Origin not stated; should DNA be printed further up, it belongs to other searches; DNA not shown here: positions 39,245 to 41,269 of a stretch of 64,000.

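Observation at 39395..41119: PilM and PilN encoded as one 574-aa polypeptide with a Pro-rich linker (GspL-like architecture built from T4P-type domains)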

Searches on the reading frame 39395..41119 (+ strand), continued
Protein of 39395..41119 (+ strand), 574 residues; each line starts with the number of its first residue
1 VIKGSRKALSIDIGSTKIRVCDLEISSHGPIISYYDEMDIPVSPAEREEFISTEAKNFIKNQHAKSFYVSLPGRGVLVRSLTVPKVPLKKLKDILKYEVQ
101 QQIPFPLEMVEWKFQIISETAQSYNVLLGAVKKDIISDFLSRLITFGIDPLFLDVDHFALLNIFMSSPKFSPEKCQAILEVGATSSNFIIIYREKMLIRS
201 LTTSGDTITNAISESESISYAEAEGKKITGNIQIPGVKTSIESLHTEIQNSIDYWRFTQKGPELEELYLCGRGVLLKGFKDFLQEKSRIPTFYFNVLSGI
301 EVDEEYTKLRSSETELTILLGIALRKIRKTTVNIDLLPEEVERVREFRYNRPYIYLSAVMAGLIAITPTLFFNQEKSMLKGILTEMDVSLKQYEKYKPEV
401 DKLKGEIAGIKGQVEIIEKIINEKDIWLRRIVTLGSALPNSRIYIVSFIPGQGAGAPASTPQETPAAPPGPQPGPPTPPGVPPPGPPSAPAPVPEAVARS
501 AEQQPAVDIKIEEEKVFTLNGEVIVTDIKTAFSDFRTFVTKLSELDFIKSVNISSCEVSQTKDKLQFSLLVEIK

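Call 18: search_solved_structures(query=A1, max_evalue=1, show_alignments=0)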
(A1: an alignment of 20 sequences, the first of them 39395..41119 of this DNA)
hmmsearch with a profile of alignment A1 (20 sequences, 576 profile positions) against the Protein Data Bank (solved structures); distinct sequences matched with E-value up to 1: 7.
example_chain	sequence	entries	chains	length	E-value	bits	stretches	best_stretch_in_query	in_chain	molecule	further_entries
3jc8_Ma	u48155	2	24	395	1.6e-50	175.4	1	3-326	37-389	Type IV pilus biogenesis protein PilM | PilM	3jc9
2ych_A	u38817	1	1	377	5.6e-40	140.6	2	48-233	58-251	COMPETENCE PROTEIN PILM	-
5eou_A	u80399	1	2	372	7.1e-33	117.1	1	4-338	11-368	Type 4 fimbrial biogenesis protein PilM,Type 4 fimbrial biogenesis protein PilN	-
5eox_A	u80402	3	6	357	5.6e-31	110.9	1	4-326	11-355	Type 4 fimbrial biogenesis protein PilM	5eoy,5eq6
3wt0_A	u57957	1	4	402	1.2e-05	27.2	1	125-241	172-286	Cell division protein FtsA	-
3wqt_A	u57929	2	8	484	2.8e-05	26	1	125-241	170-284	Cell division protein FtsA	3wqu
7q6f_A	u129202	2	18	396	0.095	14.4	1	124-242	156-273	Cell division protein FtsA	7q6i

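Call 20: search_solved_structures(query=window:39395-41119:+, max_evalue=10, show_alignments=4)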
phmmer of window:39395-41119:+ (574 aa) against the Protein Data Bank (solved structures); distinct sequences matched with E-value up to 10: 16.
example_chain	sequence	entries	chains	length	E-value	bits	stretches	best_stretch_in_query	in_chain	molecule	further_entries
3jc8_Ma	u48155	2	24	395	1.4e-23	86.4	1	7-305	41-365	Type IV pilus biogenesis protein PilM | PilM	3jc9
2ych_A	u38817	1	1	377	2e-21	79.2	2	8-229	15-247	COMPETENCE PROTEIN PILM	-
5eou_A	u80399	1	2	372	1.6e-12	49.8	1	5-338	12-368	Type 4 fimbrial biogenesis protein PilM,Type 4 fimbrial biogenesis protein PilN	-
5eox_A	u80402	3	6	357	1.5e-11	46.6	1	5-326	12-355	Type 4 fimbrial biogenesis protein PilM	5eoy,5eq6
7bu6_A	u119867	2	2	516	0.035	15.7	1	465-521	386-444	Endolysin,Endolysin,Endolysin,Beta-1 adrenergic receptor chimera | Endolysin,Endolysin,Beta-1 adrenergic receptor chimera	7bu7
7e7b_A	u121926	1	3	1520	0.038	15.6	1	384-490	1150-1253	Spike glycoprotein,Collagen alpha-1(I) chain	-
7e7d_A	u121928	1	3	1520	0.038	15.6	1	384-490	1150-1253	Spike glycoprotein,Collagen alpha-1(I) chain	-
8s2t_R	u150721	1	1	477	0.043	15.4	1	465-521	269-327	Beta-1 adrenergic receptor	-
9l84_R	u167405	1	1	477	0.047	15.3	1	465-521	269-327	Beta-1 adrenergic receptor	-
7emf_I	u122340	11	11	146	0.055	15.1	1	459-505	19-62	Mediator of RNA polymerase II transcription subunit 9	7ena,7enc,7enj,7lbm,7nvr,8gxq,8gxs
5yrx_A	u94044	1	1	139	0.37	12.3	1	404-494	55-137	Nucleoid-associated protein Rv3716c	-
7q5q_B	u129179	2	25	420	0.57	11.7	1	455-521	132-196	Dihydrolipoyllysine-residue succinyltransferase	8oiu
5g23_A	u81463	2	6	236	1.8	10.1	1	442-485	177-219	TYPE-IV LIKE PILIN TTHA1219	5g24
9q7o_W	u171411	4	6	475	4.1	8.9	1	455-500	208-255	Adenylyl cyclase-associated protein 1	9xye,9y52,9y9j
6whp_A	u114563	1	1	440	8.6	7.8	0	435-479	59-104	Choline kinase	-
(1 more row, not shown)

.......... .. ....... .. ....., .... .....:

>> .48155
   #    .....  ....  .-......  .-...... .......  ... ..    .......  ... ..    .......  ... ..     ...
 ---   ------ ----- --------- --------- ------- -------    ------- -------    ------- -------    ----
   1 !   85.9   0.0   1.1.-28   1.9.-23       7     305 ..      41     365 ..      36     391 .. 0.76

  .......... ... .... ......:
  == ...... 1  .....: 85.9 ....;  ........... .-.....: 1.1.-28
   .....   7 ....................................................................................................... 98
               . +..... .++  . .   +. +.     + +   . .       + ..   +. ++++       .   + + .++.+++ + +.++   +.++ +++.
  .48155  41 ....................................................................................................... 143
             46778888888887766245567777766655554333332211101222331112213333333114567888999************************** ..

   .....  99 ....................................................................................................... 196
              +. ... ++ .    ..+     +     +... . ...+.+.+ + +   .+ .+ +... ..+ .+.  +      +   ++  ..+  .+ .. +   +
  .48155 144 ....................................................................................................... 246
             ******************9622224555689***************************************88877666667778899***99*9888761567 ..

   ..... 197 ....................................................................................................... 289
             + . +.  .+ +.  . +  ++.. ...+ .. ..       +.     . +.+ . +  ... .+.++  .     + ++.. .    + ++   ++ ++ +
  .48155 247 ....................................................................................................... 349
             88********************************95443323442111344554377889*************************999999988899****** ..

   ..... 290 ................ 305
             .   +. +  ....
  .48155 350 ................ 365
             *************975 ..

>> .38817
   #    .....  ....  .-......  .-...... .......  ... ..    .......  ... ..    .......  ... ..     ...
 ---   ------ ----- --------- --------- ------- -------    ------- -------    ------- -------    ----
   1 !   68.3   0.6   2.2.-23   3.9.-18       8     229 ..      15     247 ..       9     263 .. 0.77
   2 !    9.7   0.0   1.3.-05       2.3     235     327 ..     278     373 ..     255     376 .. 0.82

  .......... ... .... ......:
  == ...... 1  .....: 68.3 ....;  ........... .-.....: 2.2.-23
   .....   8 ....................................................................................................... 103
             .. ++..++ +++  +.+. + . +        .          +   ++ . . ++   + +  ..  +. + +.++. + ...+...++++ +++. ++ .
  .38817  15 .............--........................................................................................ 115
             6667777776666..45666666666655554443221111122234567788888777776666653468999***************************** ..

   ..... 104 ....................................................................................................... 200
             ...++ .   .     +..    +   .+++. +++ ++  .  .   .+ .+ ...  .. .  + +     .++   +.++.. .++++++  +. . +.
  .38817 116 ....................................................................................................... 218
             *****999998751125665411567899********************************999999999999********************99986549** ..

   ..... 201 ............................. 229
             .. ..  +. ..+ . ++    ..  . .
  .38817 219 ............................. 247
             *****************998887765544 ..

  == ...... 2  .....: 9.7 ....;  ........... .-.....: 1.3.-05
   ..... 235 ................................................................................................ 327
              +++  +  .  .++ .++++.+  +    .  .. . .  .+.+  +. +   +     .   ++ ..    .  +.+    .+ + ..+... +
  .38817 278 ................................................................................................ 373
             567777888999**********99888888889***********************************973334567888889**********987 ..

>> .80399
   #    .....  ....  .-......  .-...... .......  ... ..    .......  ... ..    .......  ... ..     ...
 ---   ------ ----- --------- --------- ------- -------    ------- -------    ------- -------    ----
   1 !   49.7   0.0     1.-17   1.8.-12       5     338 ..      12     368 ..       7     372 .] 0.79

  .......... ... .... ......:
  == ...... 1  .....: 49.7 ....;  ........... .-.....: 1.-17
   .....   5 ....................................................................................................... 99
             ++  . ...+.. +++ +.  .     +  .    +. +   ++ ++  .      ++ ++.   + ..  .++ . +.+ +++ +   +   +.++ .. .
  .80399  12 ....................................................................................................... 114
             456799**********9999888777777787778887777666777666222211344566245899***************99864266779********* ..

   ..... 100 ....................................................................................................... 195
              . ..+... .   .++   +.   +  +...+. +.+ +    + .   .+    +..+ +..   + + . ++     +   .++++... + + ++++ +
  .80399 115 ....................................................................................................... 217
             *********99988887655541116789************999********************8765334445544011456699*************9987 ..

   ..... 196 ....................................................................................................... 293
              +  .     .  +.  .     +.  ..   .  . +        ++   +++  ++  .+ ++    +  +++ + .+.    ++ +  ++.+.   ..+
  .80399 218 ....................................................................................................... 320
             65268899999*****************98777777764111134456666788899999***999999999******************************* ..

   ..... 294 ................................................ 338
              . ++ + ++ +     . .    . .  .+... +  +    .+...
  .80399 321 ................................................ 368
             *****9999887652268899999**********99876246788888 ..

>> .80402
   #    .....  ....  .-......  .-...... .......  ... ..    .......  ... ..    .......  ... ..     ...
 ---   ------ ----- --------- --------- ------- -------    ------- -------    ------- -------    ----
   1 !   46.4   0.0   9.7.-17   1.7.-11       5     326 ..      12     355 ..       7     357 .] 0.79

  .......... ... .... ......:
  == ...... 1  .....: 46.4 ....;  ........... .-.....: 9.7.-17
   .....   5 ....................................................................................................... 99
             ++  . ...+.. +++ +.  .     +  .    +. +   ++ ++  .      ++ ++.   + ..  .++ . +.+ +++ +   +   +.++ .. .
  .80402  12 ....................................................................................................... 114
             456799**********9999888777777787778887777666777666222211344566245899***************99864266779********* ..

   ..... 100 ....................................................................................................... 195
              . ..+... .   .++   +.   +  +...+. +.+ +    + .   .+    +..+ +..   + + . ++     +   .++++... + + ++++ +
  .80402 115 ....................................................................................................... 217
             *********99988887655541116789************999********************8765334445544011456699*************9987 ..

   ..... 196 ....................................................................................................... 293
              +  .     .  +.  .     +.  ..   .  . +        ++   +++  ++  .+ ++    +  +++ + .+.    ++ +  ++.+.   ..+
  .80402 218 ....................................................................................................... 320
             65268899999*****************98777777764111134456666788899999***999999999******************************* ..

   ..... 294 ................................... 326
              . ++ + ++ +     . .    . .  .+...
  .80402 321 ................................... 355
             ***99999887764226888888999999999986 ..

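Call 38: predict_structure(alignment_id=A1)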
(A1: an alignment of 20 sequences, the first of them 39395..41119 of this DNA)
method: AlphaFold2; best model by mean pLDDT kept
length: 574 residues; sequences in the alignment: 20
mean_pLDDT: 80.2   pTM: 0.61
mean pLDDT of the five models: 80.2, 80.0, 79.2, 77.8, 76.3
residues with pLDDT >= 90: 192; 70-90: 308; 50-70: 9; < 50: 65
segments of 3 or more residues with pLDDT < 50: 1-5, 453-512
pLDDT, mean of each block of 10 residues (from residue 1): 60 87 89 91 75 85 88 90 90 89 87 92 92 92 86 94 93 95 92 92 89 88 83 88 95 93 96 89 94 93 89 91 91 89 80 88 86 82 80 75 76 73 74 75 78 37 30 35 41 31 30 67 81 83 83 81 82 79
secondary structure, 60 per line:
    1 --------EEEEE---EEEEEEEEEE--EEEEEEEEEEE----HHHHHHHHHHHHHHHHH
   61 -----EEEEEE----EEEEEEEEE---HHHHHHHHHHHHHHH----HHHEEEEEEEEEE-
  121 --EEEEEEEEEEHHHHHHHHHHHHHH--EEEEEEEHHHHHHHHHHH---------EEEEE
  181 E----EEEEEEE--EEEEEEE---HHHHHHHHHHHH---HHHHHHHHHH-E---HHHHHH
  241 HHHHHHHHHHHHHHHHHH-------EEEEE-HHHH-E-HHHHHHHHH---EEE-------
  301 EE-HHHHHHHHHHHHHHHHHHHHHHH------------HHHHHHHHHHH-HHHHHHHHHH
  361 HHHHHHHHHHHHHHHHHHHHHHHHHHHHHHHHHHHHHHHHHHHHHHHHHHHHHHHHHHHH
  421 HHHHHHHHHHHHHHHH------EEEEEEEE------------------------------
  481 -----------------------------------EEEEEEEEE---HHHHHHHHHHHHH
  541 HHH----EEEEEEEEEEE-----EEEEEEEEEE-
elements in order: E9-13 E17-26 E29-39 H44-60 E66-71 E76-84 H88-102 E110-119 E123-132 H133-146 E149-155 H156-166 E176-181 E186-192 E195-201 H205-216 H220-229 H235-258 E266-270 H272-275 H279-287 E291-293 H304-326 H339-349 H351-436 E443-450 E516-524 H528-543 E548-558 E564-573

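Call 41: fold_search(model_id=the predicted structure, library=pdb)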
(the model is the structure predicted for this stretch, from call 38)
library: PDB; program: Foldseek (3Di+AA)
matches with E <= 10: 1685; with E <= 0.001: 475
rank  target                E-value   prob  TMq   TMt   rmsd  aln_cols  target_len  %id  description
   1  5eou_B                9.6e-26  1.00  0.48  0.74   4.3       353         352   21  Pseudomonas aeruginosa PilM:PilN1-12 bound to ATP (released 2016-04-27)
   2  3jc8_Ma               6.4e-25  1.00  0.49  0.77   3.8       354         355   22  Architectural model of the type IVa pilus machine in a piliated state (released 2016-03-16)
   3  5eoy_B                6.4e-25  1.00  0.43  0.65   6.1       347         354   21  Pseudomonas aeruginosa SeMet-PilM bound to ADP (released 2016-04-27)
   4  2ych_A                7.6e-25  1.00  0.49  0.81   3.4       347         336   24  PilM-PilN type IV pilus biogenesis complex (released 2011-05-11)
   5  5eq6_A                9.0e-25  1.00  0.43  0.63   6.2       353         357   20  Pseudomonas aeruginosa PilM bound to AMP-PNP (released 2016-04-27)
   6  5eoy_A                1.1e-24  1.00  0.43  0.65   6.1       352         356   20  Pseudomonas aeruginosa SeMet-PilM bound to ADP (released 2016-04-27)
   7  5eox_B                1.1e-24  1.00  0.42  0.64   6.1       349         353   21  Pseudomonas aeruginosa PilM bound to ADP (released 2016-04-27)
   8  5eox_A                3.3e-24  1.00  0.42  0.63   6.3       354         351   20  Pseudomonas aeruginosa PilM bound to ADP (released 2016-04-27)
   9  5eq6_B                4.5e-24  1.00  0.41  0.62   6.7       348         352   21  Pseudomonas aeruginosa PilM bound to AMP-PNP (released 2016-04-27)
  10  5eou_A                2.6e-23  1.00  0.45  0.73   4.6       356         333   18  Pseudomonas aeruginosa PilM:PilN1-12 bound to ATP (released 2016-04-27)
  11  7q6i_D                7.2e-17  1.00  0.43  0.65   5.7       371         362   14  Vibrio maritimus FtsA 1-396 ATP and FtsN 1-29, bent tetramers in double filament arrangement (released 2022-09-21)
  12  1e4f                  1.6e-16  1.00  0.38  0.54   7.1       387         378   13  FtsA (apo form) from Thermotoga maritima (released 2000-10-18)
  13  3wt0_D                1.8e-16  1.00  0.41  0.60   6.5       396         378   13  Crystal Structure Analysis of Cell Division Protein (released 2015-04-29)
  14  3wt0_C                3.6e-16  1.00  0.42  0.61   6.1       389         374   13  Crystal Structure Analysis of Cell Division Protein (released 2015-04-29)
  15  3wqt_C                3.6e-16  1.00  0.40  0.59   6.2       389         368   14  Staphylococcus aureus FtsA complexed with AMPPNP (released 2014-10-08)
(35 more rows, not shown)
